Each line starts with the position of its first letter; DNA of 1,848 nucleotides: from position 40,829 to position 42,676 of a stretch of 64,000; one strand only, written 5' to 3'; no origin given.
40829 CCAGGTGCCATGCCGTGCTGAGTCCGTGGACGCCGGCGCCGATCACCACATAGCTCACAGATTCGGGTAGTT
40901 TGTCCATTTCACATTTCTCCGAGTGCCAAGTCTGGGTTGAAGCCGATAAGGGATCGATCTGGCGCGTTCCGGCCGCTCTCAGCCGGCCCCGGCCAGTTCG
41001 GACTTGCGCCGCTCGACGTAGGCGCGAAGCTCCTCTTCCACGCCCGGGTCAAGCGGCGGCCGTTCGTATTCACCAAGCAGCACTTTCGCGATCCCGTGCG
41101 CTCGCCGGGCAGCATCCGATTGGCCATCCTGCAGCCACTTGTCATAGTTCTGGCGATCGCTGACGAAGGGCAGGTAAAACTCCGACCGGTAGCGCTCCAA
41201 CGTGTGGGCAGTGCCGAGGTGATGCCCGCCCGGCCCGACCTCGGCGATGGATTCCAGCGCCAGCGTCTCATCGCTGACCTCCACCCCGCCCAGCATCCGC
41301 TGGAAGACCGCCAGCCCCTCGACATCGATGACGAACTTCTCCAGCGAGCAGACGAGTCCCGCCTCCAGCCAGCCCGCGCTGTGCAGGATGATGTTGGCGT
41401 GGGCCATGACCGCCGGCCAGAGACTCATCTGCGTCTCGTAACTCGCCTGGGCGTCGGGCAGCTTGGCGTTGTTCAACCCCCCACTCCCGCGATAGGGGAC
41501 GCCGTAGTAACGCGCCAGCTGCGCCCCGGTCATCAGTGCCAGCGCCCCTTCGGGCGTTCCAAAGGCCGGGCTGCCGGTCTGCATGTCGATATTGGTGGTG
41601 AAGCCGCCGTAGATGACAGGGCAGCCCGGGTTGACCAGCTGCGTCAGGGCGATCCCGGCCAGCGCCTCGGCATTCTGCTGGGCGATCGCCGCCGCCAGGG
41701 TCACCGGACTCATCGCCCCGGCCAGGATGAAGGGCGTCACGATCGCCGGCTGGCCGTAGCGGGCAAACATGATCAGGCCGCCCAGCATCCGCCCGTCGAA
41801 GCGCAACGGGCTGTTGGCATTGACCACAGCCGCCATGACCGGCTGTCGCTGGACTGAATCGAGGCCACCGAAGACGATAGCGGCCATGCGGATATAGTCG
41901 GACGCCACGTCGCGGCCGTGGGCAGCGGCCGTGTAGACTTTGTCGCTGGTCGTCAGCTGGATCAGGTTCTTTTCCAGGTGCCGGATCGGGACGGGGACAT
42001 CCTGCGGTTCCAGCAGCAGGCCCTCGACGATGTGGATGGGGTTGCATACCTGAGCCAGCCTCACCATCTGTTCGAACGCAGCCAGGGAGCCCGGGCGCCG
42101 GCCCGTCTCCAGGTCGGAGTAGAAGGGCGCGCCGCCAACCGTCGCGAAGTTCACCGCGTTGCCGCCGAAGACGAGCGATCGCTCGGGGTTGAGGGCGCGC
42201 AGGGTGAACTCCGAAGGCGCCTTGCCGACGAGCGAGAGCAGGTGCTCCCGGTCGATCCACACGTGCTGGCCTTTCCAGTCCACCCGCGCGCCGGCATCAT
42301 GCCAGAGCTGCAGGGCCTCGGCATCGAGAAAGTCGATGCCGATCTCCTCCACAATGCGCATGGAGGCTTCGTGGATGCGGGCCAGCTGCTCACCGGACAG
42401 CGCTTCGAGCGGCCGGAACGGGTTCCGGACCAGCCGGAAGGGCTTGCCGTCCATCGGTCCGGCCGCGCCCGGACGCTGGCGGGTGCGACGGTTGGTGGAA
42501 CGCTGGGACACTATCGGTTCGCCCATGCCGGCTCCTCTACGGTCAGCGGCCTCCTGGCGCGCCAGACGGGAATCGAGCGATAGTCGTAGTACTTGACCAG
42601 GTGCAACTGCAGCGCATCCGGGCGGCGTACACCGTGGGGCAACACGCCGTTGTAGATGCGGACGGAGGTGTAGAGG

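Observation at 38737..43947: Non-Pyl MttB-family methyltransferase operon with no corrinoid partner, but with a FAD oxidase, a cytoplasmic PhnD-like protein and an unknown 214-aa protein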

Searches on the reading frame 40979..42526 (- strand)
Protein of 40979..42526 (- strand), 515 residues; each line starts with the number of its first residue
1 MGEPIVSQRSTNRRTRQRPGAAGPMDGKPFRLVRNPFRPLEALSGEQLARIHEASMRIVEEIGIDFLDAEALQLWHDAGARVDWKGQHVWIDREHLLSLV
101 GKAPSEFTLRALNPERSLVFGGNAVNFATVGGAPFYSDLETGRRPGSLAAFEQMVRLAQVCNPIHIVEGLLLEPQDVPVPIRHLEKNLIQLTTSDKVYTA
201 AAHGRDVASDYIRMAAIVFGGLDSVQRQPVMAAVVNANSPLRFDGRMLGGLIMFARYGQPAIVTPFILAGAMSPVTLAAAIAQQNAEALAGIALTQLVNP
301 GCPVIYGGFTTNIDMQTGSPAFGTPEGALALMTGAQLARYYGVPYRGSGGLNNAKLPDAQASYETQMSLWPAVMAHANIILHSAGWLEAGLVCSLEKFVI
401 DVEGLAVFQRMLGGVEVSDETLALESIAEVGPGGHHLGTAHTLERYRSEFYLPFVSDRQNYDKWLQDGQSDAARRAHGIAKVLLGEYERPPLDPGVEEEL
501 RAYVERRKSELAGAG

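Call 3: search_protein_families(library=pfam, proteins=[window:40979-42526:-], max_evalue=0.01)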
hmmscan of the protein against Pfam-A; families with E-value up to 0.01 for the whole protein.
window:40979-42526:- (515 aa): 1 family
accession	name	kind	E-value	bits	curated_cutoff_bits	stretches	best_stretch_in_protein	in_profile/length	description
PF06253.16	MTTB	-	4.6e-194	645.5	25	1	10-511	2-499/500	Trimethylamine methyltransferase (MTTB)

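Call 4: search_protein_families(library=ncbifam, proteins=[window:40979-42526:-], max_evalue=0.01)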
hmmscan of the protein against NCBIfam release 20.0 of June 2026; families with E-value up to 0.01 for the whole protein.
window:40979-42526:- (515 aa): 1 family
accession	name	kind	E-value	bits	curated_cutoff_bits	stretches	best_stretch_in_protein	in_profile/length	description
TIGR02369.2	trimeth_pyl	equivalog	2.3e-104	349.5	525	1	40-506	3-467/469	[trimethylamine--corrinoid protein] Co-methyltransferase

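Call 13: find_encoding_contigs(protein=window:40979-42526:-, flank=10000, max_places=6)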
Protein window:40979-42526:- (515 aa): no gene with exactly this product is on record in the collection.

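Call 23: find_related_loci(query=window:40979-42526:-, collection=genome_contigs, flank=10000)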
Query window:40979-42526:- (515 aa) in genome_contigs; peptide patterns used: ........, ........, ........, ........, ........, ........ (x = any residue, [..] = any of these).
264 stretches matched a pattern; 194 encode a relative of the query (tblastn E <= 1e-3); the best 80 are kept; 80 distinct loci.
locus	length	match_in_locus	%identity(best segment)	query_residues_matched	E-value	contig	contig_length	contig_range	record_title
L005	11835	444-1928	72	20-514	0e+0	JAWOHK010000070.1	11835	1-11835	MAG: Chloroflexota bacterium isolate CWP4-2.bin.60 k191_3327962, whole genome shotgun sequence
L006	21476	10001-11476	72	21-512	0e+0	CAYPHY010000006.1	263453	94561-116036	MAG TPA_asm: uncultured Ardenticatenaceae bacterium isolate binchicken_co59_761 genome assembly, contig: NODE_12_length_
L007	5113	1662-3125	70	24-511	0e+0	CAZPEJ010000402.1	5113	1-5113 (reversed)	MAG TPA_asm: uncultured Ardenticatenaceae bacterium isolate SRP173033_co1_124 genome assembly, contig: NODE_45948_length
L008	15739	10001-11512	68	10-512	0e+0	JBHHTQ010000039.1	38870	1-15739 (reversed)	MAG: Anaerolineae bacterium isolate S.9.sp3_bin.44 NODE_124_length_38870_cov_10.752390, whole genome shotgun sequence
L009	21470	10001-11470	75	21-511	0e+0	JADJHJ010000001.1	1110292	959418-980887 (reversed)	MAG: Candidatus Promineofilum glycogenicum isolate Ega_BAT3C.159 tig00000465-10-11073970, whole genome shotgun sequence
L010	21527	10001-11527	65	4-513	0e+0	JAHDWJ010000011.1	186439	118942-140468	MAG: Anaerolineae bacterium isolate CHL7 NODE_233_length_186439_cov_19.821986, whole genome shotgun sequence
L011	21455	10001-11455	69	24-508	0e+0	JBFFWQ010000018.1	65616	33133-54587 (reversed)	MAG: Candidatus Promineifilaceae bacterium isolate Mix_mud24.2022.10.40 k141_1982303_length_65616_cov_12.0601, whole gen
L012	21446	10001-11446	70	30-511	0e+0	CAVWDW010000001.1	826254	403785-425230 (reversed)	MAG: uncultured Chloroflexia bacterium isolate MFD03804.bin.1.269 genome assembly, contig: contig_17550, whole genome sh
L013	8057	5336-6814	67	21-513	0e+0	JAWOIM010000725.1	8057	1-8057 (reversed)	MAG: Chloroflexota bacterium isolate CWP5-2.bin.34 k191_3704988, whole genome shotgun sequence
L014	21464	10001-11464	61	24-511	0e+0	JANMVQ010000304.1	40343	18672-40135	MAG: Chloroflexota bacterium isolate OTE_88_metabat_60 OTE_88_k141_730163, whole genome shotgun sequence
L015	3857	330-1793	60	24-510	0e+0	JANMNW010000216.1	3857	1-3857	MAG: Chloroflexota bacterium isolate OTE_58_metabat_286 OTE_58_k141_4489795, whole genome shotgun sequence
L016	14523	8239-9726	55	7-506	7e-176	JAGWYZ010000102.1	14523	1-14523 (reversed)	MAG: Chloroflexota bacterium isolate REEB501 contig-150_7640, whole genome shotgun sequence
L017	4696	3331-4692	57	7-464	2e-170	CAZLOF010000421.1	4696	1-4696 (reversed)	MAG TPA_asm: uncultured Thermoflexus sp. isolate SRP296810_co1_282 genome assembly, contig: NODE_26901_length_4696_cov_4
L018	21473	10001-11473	68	22-512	0e+0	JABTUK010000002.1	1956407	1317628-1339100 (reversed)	MAG: Anaerolineales bacterium isolate H5_CFX5 seq002, whole genome shotgun sequence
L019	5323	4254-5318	64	22-380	1e-150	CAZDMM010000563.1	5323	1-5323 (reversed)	MAG TPA_asm: uncultured Caldilineaceae bacterium isolate binchicken_co130_5 genome assembly, contig: NODE_9154_length_53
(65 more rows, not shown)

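Call 34: search_solved_structures(query=window:40979-42526:-, max_evalue=0.01, show_alignments=3)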
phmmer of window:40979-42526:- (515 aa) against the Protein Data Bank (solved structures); distinct sequences matched with E-value up to 0.01: 5.
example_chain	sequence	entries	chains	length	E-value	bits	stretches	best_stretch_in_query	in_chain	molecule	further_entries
4yyc_A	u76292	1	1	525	1.7e-119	402.8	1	14-511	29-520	Putative trimethylamine methyltransferase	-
9yce_A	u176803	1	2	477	1.2e-117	396.7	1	42-511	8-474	Glycine betaine methyltransferase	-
2qne_A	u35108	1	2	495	1.3e-117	396.6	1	42-511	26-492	Putative methyltransferase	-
7xcl_A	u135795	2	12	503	9.4e-54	185.9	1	43-513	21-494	Trimethylamine methyltransferase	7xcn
7xcm_A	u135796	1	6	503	1.3e-53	185.5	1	43-513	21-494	Trimethylamine methyltransferase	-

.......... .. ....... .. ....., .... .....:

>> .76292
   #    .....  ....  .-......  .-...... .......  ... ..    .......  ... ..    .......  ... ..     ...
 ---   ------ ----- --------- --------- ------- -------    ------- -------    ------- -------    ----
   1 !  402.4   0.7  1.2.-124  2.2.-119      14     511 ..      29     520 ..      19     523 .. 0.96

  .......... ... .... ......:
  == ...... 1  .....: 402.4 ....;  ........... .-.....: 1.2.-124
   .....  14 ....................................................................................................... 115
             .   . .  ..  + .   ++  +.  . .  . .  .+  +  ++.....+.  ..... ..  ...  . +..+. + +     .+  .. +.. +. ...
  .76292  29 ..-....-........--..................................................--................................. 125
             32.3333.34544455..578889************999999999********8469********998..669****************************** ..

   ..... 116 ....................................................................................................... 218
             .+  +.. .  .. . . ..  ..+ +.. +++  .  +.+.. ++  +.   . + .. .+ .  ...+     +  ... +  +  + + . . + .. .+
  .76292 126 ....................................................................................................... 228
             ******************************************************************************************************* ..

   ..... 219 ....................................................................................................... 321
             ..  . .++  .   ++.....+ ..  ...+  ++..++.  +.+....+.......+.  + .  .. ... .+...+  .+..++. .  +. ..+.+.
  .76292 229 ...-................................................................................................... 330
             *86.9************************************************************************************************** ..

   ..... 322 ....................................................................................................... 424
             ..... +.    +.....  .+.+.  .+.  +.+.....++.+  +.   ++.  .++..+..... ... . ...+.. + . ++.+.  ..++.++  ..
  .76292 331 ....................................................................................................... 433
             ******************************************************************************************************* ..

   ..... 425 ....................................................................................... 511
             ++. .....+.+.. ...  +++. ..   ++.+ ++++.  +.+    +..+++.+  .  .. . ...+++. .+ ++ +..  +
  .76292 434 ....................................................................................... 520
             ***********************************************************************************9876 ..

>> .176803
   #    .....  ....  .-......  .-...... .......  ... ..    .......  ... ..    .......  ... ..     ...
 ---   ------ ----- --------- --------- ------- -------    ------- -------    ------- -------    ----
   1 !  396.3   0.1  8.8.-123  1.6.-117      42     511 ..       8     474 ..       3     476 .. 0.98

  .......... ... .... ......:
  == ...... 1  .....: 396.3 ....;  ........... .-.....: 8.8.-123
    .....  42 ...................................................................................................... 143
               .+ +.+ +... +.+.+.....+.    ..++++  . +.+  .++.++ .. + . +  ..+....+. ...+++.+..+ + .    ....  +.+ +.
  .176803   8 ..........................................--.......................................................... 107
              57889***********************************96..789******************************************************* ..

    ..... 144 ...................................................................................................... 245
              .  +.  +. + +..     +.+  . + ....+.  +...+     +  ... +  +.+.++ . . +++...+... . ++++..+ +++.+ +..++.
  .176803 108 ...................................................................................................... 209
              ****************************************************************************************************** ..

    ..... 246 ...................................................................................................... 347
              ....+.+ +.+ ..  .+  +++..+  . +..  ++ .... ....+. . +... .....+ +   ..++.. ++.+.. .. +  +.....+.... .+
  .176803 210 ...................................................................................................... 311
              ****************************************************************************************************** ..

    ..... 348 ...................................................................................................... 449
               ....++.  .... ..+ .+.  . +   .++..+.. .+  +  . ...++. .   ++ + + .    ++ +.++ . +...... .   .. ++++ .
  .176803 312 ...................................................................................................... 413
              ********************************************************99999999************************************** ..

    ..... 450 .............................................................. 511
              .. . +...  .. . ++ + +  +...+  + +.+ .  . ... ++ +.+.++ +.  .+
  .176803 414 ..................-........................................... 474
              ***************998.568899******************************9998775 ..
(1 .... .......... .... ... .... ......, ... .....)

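Call 44: search_protein_families(library=pfam, proteins=[L011:3462-4352:+, L011:13680-14582:-, L011:14716-15723:-, L011:15690-16232:-, L011:16251-16937:-, L011:17036-19090:-, L011:19604-20110:-, L011:20113-21099:-, L011:1113-3335:+, L011:4506-6881:-], max_evalue=0.001)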
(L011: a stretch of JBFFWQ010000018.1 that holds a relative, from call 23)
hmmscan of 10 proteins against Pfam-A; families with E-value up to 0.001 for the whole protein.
L011:3462-4352:+ (296 aa): 2 families
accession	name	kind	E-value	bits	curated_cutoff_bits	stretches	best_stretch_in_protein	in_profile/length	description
PF00809.28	Pterin_bind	-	7.6e-26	91.7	25.5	1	32-253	1-242/244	Pterin binding enzyme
PF03599.22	CdhD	-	6.2e-07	28.9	24.8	1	79-196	79-183/387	CO dehydrogenase/acetyl-CoA synthase delta subunit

L011:13680-14582:- (300 aa): 2 families
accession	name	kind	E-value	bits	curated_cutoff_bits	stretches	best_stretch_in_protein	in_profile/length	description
PF00809.28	Pterin_bind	-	3.3e-27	96.1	25.5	1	25-248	1-244/244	Pterin binding enzyme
PF03599.22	CdhD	-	0.00029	20.1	24.8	1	71-188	78-182/387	CO dehydrogenase/acetyl-CoA synthase delta subunit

L011:14716-15723:- (335 aa): 1 family
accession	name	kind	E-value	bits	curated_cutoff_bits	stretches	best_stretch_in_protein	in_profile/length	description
PF02219.23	MTHFR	-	1.8e-34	119.9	24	1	11-304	2-287/287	Methylenetetrahydrofolate reductase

L011:15690-16232:- (180 aa): 1 family
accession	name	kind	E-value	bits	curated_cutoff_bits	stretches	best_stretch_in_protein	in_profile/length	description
PF12225.13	DUF5981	-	1.2e-27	95.9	23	1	38-131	2-94/95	Methylene-tetrahydrofolate reductase C terminal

L011:16251-16937:- (228 aa): 2 families
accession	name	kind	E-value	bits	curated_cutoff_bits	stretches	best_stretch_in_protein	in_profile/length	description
PF02310.24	B12-binding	-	5.7e-26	91.2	32.1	1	102-208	2-110/121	B12 binding domain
PF02607.22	B12-binding_2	-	1.7e-19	70.2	23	1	17-88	3-73/74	B12 binding domain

L011:17036-19090:- (684 aa): 4 families
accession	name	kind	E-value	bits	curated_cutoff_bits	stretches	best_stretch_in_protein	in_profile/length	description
PF14574.11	RACo_C_ter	-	1.8e-93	312.8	27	1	386-661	1-259/261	C-terminal domain of RACo the ASKHA domain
PF17651.6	Raco_middle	-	3e-50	170.5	26.8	1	222-380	1-159/163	RACo middle region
PF17650.6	RACo_linker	-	7.6e-28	96.6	26.2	1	134-219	2-85/86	RACo linker region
PF00111.32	Fer2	-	8.8e-08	32.4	21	1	27-81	7-56/77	2Fe-2S iron-sulfur cluster binding domain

L011:19604-20110:- (168 aa): 5 families
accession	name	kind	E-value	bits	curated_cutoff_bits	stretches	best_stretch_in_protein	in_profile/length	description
PF00583.31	Acetyltransf_1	-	2.1e-14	54.3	20.7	1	35-136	17-116/116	Acetyltransferase (GNAT) family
PF13508.13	Acetyltransf_7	-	4.7e-10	40.2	27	1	52-137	4-83/84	Acetyltransferase (GNAT) domain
PF13302.13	Acetyltransf_3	-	2.3e-07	32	25.4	1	4-136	2-137/138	Acetyltransferase (GNAT) domain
PF13673.13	Acetyltransf_10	-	2.6e-06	27.9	23.6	1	42-139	22-110/128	Acetyltransferase (GNAT) domain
PF13420.13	Acetyltransf_4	-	0.00084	19.8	24.3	1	44-146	43-144/155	Acetyltransferase (GNAT) domain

L011:20113-21099:- (328 aa): 2 families
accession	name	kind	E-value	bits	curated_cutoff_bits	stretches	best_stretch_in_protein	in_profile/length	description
PF00766.25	ETF_alpha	-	8e-32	109.5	27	1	200-278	2-80/81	Electron transfer flavoprotein FAD-binding domain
PF01012.27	ETF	-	4.5e-31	108.5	26.7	1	3-177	2-179/181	Electron transfer flavoprotein domain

L011:1113-3335:+ (740 aa): 3 families
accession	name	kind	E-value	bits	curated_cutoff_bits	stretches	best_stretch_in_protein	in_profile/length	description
PF00384.28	Molybdopterin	-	4.4e-39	135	24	1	69-497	1-352/353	Molybdopterin oxidoreductase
PF01568.27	Molydop_binding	-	1.1e-20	74.2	26.8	1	609-716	6-108/110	Molydopterin dinucleotide binding domain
PF04879.21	Molybdop_Fe4S4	-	2.5e-10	40.6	22.7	1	15-66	2-55/55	Molybdopterin oxidoreductase Fe4S4 domain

L011:4506-6881:- (791 aa): 3 families
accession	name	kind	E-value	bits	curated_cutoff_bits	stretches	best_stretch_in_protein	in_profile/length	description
PF01841.26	Transglut_core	-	8.3e-25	87.6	23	1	489-605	1-108/108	Transglutaminase-like superfamily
PF13559.11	DUF4129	-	9.7e-06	26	24.8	1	687-764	5-68/69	Domain of unknown function (DUF4129)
PF11992.13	TgpA_N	-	0.00031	20.3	30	1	51-399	6-283/333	TgpA N-terminal domain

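Call 50: find_homologous_proteins(query=L011:16251-16937:-, max_evalue=1e-20)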
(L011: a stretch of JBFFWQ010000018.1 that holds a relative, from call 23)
Query L011:16251-16937:- (228 aa): 8000 proteins with E <= 1e-20 among 8000 candidates; the best 120 are listed.
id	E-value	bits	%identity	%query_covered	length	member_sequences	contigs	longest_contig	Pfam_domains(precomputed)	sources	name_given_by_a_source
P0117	1.1e-141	488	100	100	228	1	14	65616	PF02607.23,PF02310.25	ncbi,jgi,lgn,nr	ncbi:MAG TPA: corrinoid protein [Anaerolineae bacterium]|jgi:5-methyltetrahydrofolate--homocysteine 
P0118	1.4e-134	464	95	100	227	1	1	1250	PF02607.23,PF02310.25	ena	-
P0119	1.1e-133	462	93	100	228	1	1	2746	PF02607.23,PF02310.25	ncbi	-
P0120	1.4e-133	461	94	100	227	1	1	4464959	PF02607.23,PF02310.25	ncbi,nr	ncbi:MAG: corrinoid protein [Chloroflexota bacterium]|nr:MAG: corrinoid protein [Chloroflexota bacte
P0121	3.6e-133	460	94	100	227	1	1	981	PF02607.23,PF02310.25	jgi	jgi:corrinoid protein of di/trimethylamine methyltransferase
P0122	6.3e-133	459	92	100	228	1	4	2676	PF02607.23,PF02310.25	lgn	-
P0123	6.5e-133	459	94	100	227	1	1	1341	PF02607.23,PF02310.25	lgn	-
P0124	2.0e-132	457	92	100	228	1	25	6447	PF02607.23,PF02310.25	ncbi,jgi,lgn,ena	jgi:5-methyltetrahydrofolate--homocysteine methyltransferase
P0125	1.1e-131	455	93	100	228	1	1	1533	PF02607.23,PF02310.25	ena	-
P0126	1.2e-131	455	93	100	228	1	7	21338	PF02607.23,PF02310.25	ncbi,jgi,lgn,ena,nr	ncbi:MAG: 5-methyltetrahydrofolate--homocysteine methyltransferase [Anaerolineae bacterium SG8_19]|j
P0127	5.0e-131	453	92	100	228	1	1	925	PF02607.23,PF02310.25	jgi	jgi:corrinoid protein of di/trimethylamine methyltransferase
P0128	6.1e-131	453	93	99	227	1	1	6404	PF02607.23,PF02310.25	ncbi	-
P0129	6.8e-131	452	92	100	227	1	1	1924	PF02607.23,PF02310.25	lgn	-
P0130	1.7e-130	451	92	100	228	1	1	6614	PF02607.23,PF02310.25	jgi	jgi:5-methyltetrahydrofolate--homocysteine methyltransferase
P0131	9.5e-130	449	92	99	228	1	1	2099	PF02607.23,PF02310.25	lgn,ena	-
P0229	2.9e-119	414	84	100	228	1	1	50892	PF02607.23,PF02310.25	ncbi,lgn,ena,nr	ncbi:MAG: B12-binding domain-containing protein [Candidatus Promineifilaceae bacterium]|nr:B12-bindi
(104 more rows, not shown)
